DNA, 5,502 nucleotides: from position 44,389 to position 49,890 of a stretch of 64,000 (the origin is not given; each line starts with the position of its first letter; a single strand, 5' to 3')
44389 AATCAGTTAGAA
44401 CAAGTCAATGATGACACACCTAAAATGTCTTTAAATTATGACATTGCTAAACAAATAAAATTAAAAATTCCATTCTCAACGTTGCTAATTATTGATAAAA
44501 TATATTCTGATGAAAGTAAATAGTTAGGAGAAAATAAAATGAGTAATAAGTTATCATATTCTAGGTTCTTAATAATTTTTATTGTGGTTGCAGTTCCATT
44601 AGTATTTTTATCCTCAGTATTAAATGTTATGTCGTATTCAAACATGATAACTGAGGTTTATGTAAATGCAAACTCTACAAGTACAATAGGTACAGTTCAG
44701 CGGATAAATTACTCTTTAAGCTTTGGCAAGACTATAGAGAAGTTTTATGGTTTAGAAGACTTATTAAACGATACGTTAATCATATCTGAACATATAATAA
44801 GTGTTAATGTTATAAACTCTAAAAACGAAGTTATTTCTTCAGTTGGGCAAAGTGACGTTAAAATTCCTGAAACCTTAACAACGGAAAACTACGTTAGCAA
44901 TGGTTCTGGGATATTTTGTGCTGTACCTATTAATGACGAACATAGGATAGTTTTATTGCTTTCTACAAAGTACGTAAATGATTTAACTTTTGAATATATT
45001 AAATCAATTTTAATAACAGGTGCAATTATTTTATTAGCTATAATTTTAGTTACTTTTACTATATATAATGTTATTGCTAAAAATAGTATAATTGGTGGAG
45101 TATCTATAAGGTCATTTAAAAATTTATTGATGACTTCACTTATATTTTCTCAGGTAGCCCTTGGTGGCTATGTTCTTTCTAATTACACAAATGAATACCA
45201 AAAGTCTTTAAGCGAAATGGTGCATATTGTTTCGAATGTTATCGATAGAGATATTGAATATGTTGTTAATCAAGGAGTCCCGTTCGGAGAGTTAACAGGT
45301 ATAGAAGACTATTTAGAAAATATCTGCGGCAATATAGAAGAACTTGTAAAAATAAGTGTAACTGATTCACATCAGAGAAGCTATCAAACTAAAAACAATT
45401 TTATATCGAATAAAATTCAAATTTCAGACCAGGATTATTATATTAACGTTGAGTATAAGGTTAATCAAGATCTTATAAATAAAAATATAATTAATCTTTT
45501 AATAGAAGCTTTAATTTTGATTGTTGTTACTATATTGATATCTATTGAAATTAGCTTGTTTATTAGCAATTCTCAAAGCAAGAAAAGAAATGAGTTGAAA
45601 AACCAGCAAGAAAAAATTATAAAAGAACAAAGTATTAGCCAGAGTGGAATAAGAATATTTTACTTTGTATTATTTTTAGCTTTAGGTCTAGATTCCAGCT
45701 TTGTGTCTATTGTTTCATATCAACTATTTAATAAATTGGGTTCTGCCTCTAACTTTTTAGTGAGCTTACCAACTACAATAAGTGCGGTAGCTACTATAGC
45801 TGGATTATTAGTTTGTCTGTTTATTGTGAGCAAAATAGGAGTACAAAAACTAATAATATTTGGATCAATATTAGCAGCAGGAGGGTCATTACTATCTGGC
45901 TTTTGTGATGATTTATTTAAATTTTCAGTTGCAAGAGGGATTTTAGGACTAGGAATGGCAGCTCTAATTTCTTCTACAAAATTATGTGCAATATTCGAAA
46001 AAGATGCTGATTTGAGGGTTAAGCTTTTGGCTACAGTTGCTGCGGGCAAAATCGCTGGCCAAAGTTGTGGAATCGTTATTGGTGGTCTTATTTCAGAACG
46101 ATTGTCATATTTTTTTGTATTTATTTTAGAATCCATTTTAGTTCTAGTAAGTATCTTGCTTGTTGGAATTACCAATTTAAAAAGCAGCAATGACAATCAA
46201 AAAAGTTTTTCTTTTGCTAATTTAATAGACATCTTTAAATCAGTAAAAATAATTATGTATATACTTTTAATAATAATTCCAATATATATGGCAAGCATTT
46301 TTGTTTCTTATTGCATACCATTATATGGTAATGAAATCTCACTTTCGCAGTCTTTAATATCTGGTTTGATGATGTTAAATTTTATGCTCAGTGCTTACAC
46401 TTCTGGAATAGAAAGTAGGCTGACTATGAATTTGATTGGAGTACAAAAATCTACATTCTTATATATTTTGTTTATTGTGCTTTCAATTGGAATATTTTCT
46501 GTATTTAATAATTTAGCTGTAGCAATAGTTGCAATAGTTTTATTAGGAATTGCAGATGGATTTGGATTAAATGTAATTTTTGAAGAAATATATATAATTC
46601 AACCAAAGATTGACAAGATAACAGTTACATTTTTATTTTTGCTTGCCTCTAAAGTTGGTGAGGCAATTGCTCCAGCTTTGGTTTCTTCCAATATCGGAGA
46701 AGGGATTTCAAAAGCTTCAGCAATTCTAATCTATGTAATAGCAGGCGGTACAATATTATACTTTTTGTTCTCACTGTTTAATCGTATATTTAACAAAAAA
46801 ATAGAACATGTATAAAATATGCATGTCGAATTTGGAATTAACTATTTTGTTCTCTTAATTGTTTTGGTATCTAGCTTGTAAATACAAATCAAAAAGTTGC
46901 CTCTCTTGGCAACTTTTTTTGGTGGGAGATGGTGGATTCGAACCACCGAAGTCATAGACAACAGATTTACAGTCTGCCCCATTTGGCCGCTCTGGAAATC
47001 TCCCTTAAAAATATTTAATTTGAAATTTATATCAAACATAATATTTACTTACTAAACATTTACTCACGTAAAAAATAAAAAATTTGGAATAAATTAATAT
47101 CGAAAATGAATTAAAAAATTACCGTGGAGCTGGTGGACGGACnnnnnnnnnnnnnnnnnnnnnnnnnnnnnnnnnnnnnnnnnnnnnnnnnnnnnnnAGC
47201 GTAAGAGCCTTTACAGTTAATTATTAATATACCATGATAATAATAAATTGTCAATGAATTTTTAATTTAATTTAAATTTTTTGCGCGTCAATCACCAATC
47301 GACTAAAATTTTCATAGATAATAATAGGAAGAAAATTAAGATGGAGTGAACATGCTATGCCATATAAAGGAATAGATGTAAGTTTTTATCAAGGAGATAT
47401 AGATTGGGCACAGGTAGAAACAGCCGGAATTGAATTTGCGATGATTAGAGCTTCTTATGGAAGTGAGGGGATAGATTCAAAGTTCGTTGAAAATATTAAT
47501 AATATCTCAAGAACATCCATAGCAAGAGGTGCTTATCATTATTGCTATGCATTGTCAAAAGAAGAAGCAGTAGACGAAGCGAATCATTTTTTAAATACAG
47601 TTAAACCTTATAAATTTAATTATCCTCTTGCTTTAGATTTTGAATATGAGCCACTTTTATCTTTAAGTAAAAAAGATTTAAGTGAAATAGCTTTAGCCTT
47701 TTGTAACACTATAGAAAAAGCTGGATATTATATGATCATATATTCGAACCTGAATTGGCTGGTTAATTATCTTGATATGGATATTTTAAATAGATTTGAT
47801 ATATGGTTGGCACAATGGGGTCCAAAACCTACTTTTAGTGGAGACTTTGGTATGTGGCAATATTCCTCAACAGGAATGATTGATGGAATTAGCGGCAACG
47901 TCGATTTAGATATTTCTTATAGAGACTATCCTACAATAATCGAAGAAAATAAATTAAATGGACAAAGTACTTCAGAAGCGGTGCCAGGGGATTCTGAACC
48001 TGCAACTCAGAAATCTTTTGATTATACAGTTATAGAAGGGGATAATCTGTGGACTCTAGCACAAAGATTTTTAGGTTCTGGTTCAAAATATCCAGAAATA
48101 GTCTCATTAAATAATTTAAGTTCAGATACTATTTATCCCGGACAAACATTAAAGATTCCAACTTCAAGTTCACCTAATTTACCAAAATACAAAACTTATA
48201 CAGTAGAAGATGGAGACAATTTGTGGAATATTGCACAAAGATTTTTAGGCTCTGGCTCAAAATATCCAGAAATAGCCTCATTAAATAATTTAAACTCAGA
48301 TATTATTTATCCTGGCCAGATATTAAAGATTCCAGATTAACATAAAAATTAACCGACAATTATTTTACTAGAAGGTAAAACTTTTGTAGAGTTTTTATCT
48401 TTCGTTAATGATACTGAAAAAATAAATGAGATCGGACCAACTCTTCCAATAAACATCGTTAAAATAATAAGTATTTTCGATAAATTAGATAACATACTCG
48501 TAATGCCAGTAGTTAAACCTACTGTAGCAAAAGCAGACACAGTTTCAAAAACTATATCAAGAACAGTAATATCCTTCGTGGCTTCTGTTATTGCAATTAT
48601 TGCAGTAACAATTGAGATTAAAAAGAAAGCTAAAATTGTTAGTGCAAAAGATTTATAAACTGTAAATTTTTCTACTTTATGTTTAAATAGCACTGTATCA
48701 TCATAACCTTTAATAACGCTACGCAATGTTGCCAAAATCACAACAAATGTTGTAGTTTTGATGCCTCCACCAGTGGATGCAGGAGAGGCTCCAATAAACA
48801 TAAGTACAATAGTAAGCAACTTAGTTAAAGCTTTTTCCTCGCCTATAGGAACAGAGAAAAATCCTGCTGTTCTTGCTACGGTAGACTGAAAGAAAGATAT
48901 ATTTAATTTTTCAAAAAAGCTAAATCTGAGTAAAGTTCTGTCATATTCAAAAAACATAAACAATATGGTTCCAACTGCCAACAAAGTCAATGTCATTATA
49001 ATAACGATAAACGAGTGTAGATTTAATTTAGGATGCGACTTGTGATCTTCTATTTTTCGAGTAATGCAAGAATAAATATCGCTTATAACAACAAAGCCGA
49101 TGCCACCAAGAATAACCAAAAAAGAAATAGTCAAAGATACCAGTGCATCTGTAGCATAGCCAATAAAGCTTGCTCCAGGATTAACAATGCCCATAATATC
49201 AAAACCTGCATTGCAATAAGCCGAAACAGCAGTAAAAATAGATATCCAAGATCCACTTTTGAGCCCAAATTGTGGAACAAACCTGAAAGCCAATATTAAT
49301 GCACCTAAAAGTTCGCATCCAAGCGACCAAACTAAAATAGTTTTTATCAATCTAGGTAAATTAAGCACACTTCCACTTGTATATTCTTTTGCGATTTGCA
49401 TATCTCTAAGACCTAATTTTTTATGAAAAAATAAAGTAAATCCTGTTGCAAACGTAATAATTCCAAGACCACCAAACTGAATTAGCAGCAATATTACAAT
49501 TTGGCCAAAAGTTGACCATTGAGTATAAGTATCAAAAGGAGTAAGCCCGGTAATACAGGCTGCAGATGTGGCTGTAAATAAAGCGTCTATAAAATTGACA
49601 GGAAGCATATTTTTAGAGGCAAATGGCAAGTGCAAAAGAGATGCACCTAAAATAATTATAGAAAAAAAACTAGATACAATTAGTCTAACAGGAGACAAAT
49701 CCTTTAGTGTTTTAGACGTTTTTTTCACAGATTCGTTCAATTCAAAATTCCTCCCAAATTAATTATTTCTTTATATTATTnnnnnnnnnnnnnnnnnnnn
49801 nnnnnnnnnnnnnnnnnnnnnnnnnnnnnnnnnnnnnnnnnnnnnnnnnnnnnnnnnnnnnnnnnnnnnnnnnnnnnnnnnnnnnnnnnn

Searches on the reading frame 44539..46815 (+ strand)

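Call 7: search_protein_families(library=pfam, proteins=[window:44539-46815:+], max_evalue=0.001)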
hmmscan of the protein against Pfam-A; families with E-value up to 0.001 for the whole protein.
window:44539-46815:+ (758 aa): 1 family
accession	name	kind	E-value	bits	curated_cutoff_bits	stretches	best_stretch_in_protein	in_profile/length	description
PF07690.21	MFS_1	-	2.8e-15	56.5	33.4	1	375-680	2-315/347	Major Facilitator Superfamily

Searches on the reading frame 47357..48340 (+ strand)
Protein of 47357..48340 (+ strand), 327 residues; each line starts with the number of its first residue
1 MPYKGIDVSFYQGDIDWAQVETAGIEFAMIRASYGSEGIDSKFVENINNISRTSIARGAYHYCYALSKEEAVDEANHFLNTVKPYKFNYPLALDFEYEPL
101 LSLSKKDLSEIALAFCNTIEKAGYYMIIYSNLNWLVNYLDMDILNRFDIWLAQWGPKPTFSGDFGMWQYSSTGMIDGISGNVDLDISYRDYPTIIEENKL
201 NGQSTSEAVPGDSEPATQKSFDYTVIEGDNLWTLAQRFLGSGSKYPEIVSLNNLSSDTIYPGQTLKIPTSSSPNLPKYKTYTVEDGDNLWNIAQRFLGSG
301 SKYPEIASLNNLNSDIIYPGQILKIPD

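Call 7: search_protein_families(library=pfam, proteins=[window:47357-48340:+], max_evalue=0.001)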
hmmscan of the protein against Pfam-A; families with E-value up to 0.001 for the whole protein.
window:47357-48340:+ (327 aa): 4 families
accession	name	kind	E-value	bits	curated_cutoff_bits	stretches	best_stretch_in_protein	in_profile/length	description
PF01183.26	Glyco_hydro_25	-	9.2e-38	130.8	27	1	6-178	1-180/180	Glycosyl hydrolases family 25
PF01476.26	LysM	-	1.9e-30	104.9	20.9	2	223-268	1-43/43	LysM domain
PF23473.1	LysM3_LYK4_5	-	1.7e-11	44.5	29.3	2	280-319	4-40/48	LYK4/5 LysM3 domain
PF23472.1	LysM2_CERK1_LYK3_4_5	-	0.00011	22.4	27.4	0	218-268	3-54/56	LYK3/4/5 LysM2 domain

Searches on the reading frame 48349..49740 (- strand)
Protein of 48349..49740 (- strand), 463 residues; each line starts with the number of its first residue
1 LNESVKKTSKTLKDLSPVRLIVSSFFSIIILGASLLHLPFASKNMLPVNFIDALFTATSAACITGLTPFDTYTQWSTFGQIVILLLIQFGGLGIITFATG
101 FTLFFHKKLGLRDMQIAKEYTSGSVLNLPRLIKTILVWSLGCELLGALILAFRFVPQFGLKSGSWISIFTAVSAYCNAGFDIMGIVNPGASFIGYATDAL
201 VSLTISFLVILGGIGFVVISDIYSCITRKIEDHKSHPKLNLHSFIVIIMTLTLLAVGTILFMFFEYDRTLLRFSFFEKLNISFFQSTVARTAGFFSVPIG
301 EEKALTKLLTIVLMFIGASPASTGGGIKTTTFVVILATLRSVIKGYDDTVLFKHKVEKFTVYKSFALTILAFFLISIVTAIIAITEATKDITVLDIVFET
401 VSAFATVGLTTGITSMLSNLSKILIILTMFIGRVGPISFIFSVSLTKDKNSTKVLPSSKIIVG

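Call 7: search_protein_families(library=pfam, proteins=[window:48349-49740:-], max_evalue=0.001)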
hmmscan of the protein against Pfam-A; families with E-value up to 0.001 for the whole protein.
window:48349-49740:- (463 aa): 1 family
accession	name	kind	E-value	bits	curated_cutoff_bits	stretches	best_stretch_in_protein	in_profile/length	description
PF02386.22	TrkH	-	2.7e-52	178.3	27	1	26-451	36-500/502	Cation transport protein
